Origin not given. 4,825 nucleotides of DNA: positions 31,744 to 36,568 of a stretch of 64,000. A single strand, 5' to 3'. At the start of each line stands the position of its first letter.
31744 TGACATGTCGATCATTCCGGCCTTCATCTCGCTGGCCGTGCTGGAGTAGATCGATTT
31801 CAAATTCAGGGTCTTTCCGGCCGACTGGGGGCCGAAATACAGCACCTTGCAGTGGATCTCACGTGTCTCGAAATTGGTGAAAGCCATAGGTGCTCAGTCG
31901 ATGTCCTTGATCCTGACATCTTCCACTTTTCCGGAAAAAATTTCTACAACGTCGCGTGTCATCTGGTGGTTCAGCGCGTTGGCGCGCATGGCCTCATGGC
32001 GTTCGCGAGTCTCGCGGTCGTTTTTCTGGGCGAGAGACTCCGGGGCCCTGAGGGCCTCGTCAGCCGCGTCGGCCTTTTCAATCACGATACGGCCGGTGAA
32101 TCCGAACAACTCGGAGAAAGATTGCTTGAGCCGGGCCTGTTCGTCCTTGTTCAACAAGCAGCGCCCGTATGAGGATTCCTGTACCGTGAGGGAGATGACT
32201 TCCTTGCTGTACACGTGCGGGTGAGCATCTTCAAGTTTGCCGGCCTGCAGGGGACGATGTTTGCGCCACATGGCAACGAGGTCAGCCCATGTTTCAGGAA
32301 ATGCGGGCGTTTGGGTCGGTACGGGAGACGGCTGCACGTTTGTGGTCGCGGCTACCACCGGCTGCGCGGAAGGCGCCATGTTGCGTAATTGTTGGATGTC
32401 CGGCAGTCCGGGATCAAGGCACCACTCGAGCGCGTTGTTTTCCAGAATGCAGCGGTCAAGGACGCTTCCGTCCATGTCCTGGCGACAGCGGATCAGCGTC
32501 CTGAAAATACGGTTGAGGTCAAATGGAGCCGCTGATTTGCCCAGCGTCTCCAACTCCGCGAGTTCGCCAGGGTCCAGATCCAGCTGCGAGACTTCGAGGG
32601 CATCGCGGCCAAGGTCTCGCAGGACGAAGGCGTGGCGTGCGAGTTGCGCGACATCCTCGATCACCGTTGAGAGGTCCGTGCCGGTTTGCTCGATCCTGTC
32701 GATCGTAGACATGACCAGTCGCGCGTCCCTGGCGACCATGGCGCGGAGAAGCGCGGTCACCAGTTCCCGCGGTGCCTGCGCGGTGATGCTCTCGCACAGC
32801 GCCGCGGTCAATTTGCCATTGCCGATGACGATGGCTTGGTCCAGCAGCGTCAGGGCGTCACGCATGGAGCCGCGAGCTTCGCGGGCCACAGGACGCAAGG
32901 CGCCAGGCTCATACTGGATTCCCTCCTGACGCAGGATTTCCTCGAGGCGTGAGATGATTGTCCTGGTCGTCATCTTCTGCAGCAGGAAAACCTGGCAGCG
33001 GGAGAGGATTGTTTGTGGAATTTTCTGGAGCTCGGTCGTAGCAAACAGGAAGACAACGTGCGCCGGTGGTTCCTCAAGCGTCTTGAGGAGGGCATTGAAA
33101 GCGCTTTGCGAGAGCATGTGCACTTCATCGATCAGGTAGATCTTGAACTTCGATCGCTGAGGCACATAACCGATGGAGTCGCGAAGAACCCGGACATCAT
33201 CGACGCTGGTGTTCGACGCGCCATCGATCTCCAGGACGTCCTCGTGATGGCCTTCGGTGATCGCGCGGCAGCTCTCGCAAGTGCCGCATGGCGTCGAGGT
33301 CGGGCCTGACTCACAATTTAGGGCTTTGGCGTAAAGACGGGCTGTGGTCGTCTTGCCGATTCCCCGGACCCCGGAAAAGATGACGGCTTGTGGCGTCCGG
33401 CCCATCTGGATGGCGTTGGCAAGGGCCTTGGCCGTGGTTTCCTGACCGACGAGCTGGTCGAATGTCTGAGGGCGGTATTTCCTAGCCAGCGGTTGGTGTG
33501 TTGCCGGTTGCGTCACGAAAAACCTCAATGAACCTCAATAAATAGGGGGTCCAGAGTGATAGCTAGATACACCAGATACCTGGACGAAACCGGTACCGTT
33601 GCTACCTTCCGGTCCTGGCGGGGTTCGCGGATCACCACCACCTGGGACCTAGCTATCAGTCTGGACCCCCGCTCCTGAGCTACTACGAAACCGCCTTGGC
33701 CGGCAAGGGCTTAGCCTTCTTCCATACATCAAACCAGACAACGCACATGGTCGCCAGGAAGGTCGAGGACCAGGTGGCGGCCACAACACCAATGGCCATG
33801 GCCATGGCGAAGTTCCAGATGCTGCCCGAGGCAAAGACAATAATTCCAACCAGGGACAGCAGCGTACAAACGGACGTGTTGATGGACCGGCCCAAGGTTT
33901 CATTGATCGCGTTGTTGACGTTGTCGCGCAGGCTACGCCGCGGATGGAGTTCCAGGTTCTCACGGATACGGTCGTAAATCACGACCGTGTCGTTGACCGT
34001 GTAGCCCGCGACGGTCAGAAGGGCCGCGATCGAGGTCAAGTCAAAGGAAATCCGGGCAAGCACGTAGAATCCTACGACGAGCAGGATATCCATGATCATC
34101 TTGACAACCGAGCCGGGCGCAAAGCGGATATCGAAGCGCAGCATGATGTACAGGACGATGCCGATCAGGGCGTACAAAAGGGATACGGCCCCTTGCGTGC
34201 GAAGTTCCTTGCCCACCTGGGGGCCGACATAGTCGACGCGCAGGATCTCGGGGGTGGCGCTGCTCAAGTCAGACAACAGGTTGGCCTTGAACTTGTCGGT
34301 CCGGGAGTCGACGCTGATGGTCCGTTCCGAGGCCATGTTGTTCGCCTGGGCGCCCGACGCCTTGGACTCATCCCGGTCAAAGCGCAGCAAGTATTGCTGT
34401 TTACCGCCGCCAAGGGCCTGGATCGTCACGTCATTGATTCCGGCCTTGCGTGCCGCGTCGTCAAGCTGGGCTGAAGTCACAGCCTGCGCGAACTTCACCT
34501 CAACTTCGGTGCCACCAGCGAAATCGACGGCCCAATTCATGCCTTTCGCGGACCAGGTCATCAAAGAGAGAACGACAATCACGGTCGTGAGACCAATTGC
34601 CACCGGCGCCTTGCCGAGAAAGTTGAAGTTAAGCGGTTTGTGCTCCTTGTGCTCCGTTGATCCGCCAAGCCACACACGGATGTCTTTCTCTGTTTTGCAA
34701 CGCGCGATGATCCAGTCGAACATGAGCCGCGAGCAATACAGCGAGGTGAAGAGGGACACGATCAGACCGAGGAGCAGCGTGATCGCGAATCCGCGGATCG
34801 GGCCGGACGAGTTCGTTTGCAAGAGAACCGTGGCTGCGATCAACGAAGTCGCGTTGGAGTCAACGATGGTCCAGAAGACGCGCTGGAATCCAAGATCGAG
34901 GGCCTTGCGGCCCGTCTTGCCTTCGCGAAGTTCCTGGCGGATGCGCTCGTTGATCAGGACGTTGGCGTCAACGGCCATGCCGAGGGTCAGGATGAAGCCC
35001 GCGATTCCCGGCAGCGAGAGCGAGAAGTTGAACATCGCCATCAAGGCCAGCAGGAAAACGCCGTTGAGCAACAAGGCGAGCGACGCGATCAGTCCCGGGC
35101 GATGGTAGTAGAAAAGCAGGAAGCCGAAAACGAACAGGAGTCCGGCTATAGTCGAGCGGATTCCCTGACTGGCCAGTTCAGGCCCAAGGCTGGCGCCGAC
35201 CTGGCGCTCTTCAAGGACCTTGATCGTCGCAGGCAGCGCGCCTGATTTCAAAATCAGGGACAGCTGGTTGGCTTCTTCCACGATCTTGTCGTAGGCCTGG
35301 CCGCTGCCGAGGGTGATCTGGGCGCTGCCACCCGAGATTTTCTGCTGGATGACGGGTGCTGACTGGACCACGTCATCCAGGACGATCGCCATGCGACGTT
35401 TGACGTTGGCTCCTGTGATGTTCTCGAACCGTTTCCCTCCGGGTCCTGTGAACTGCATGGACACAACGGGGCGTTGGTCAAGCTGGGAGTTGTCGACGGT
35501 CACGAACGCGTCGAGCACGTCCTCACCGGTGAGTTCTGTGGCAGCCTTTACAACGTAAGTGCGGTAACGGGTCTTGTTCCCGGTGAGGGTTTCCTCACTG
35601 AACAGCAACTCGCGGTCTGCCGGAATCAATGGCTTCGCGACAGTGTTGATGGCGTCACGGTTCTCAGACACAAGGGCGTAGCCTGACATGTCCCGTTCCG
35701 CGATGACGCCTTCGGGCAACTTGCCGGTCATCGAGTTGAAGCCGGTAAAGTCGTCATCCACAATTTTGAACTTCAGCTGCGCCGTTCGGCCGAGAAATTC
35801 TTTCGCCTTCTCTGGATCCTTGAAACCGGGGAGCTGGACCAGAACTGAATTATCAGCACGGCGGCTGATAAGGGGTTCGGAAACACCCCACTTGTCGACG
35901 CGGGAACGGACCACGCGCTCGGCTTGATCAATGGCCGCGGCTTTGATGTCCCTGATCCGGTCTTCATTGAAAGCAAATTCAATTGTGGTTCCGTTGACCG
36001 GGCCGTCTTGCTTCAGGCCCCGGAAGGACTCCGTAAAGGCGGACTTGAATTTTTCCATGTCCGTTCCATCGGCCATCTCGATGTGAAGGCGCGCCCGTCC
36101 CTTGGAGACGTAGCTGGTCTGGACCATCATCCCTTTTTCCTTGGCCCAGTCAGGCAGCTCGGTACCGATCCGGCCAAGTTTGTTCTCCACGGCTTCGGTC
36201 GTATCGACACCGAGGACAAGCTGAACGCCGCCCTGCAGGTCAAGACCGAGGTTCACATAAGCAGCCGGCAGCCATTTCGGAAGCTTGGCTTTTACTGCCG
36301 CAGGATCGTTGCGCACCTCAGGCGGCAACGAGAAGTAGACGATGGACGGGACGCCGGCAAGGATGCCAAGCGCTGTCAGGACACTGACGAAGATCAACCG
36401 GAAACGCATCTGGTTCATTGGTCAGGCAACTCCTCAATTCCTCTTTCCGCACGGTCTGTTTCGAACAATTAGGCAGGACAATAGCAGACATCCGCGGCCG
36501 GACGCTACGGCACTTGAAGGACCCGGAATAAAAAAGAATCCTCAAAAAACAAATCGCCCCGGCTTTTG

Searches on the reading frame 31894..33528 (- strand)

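Call 18: search_protein_families(library=pfam, proteins=[window:31894-33528:-], max_evalue=0.0001)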
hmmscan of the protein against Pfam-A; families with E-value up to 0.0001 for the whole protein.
window:31894-33528:- (544 aa): 9 families
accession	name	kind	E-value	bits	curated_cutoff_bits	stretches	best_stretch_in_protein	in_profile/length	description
PF13177.12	DNA_pol3_delta2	-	2.6e-44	151.5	27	1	28-186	1-160/161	DNA polymerase III, delta subunit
PF22608.2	DNAX_ATPase_lid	-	2.1e-19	69.5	27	1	191-238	2-49/49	DNA polymerase III clamp loader subunit, ATPase lid domain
PF00004.35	AAA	-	7.8e-11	43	21.2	1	49-182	1-127/131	ATPase family associated with various cellular activities (AAA)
PF05496.18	RuvB_N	-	6.7e-08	32.9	27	1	19-102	2-91/159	Holliday junction DNA helicase RuvB P-loop domain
PF13401.12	AAA_22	-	5.5e-07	30.4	27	1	45-169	4-128/130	AAA domain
PF12169.13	DNA_pol3_gamma3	-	6.8e-07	29.6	24.4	1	252-360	13-118/143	DNA polymerase III subunits gamma and tau domain III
PF07728.20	AAA_5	-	5.5e-06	26.9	22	1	49-158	2-97/139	AAA domain (dynein-related subfamily)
PF13604.12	AAA_30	-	6.7e-06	26.4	27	1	46-202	18-157/191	AAA domain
PF13191.12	AAA_16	-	1.9e-05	25.7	32.6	0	25-94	1-73/167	AAA ATPase domain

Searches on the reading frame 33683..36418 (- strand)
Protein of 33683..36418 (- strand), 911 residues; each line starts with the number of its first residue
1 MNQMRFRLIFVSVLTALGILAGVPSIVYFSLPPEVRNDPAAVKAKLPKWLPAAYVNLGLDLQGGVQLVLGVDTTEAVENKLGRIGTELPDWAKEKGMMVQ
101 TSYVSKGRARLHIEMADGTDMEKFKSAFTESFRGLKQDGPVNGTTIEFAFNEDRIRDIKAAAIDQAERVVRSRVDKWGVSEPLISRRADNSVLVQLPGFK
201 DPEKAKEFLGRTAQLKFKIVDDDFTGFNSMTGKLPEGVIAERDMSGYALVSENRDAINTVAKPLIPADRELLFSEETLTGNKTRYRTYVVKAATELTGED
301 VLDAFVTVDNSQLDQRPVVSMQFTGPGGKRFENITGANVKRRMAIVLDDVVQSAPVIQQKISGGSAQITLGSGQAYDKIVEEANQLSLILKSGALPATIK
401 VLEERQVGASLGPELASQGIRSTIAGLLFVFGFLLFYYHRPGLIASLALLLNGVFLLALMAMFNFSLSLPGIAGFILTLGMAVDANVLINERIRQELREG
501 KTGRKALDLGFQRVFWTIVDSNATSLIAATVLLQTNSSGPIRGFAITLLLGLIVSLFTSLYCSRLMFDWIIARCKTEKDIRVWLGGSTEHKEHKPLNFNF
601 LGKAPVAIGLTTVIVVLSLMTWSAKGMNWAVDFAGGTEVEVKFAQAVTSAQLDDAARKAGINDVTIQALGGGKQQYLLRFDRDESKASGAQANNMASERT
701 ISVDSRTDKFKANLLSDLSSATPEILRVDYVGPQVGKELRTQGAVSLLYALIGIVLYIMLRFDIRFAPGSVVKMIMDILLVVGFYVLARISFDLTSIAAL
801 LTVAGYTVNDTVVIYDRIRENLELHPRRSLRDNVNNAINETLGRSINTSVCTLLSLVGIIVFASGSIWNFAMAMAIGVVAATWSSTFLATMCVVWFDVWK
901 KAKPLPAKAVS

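Call 18: search_protein_families(library=pfam, proteins=[window:33683-36418:-], max_evalue=0.0001)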
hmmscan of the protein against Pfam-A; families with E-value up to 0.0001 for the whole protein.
window:33683-36418:- (911 aa): 6 families
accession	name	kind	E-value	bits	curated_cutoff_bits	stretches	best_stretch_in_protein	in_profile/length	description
PF02355.23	SecD_SecF_C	-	1.5e-72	243.4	20.5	2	720-896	11-186/189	Protein export membrane protein SecD/SecF, C-terminal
PF22599.2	SecDF_P1_head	-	1.3e-29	102.9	27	1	283-397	8-114/114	SecDF, P1 head subdomain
PF21760.3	SecD_1st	-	1.4e-22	79.3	27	1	163-222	1-60/60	Protein translocase subunit SecDF, P1 domain, N-terminal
PF07549.19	Sec_GG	-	1.7e-14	53.2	20.3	1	624-647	5-28/28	SecD/SecF GG Motif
PF00873.25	ACR_tran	-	8.6e-10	37.4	28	1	433-655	349-576/1021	AcrB/AcrD/AcrF family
PF03176.21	MMPL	-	2.2e-05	24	20.5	1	445-559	179-291/333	MMPL family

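Call 19: find_related_loci(query=window:33683-36418:-, collection=genome_contigs, flank=100)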
Query window:33683-36418:- (911 aa) in genome_contigs; peptide patterns used: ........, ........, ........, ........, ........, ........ (x = any residue, [..] = any of these).
71 stretches matched a pattern; 19 encode a relative of the query (tblastn E <= 1e-3); 19 distinct loci.
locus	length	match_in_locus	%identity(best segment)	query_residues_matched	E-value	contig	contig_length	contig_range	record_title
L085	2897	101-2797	95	1-899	0e+0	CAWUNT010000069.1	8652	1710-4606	MAG: uncultured bacterium isolate SRR1522973_binner13_6_1705335406 genome assembly, contig: ERZ11849543.3038, whole geno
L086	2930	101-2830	87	1-911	0e+0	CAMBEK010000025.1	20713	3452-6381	MAG: Pseudobacteriovorax antillogorgiicola isolate MsH-30jul19-155 genome assembly, contig: MsH-30jul19-C4985, whole gen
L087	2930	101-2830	87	1-910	0e+0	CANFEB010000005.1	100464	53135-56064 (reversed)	MAG: Oligoflexales bacterium isolate CH-Jul18-22 genome assembly, contig: CH-Jul18-C194, whole genome shotgun sequence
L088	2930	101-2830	87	1-911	0e+0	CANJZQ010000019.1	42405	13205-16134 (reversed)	MAG: Oligoflexales bacterium isolate RH-26jul17-204 genome assembly, contig: RH-26jul17-C2178, whole genome shotgun sequ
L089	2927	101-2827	55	7-910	0e+0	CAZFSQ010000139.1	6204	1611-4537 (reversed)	MAG TPA_asm: uncultured Oligoflexales bacterium isolate SRP150892_co2_109 genome assembly, contig: NODE_20574_length_620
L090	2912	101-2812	55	1-908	0e+0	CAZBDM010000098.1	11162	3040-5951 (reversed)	MAG TPA_asm: uncultured Oligoflexales bacterium isolate SRP141376_co5_374 genome assembly, contig: NODE_14429_length_111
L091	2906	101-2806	53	1-897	0e+0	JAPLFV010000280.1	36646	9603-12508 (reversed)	MAG: Proteobacteria bacterium isolate LacPavin_0818_WC50_MAG_42_9 LacPavin_0818_WC50_scaffold_680480, whole genome shotg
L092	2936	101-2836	53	1-907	0e+0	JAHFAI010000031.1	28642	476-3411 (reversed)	MAG: Deltaproteobacteria bacterium isolate nzgw171 NODE_1692_length_28643_cov_4.385211, whole genome shotgun sequence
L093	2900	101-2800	54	1-899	0e+0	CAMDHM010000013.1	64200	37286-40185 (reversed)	MAG: Pseudobacteriovorax antillogorgiicola isolate MsH-01oct19-222 genome assembly, contig: MsH-01oct19-C611, whole geno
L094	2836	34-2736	53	1-903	0e+0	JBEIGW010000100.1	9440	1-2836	MAG: Deltaproteobacteria bacterium isolate Sample-102-S76-bin-170 Sample_102_S76-bin_170-k141_1633761, whole genome shot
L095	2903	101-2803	53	1-903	0e+0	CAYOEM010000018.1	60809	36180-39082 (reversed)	MAG TPA_asm: uncultured Polynucleobacter sp. isolate SRP124364_co1_148 genome assembly, contig: NODE_239_length_60809_co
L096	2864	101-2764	54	4-907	0e+0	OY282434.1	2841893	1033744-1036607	MAG: uncultured Oligoflexales bacterium genome assembly, chromosome: 1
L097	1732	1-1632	85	367-911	0e+0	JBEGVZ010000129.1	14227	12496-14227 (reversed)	MAG: Pseudomonadota bacterium isolate riogrande_2019_sw_WHONDRS-S19S_0066_B_bin.54 scaffold_2029741, whole genome shotgu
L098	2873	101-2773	54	4-909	0e+0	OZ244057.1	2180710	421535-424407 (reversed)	MAG: Oligoflexales bacterium isolate 1cafa77f-b81c-4af4-95b6-bd9291313caa genome assembly, chromosome: 1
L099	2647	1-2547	47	57-907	0e+0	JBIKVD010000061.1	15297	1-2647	MAG: Oligoflexales bacterium isolate ME2015-08-19_3300042395_group6_bin52 Rohwer_bin1138_scaffold_1179_c1, whole genome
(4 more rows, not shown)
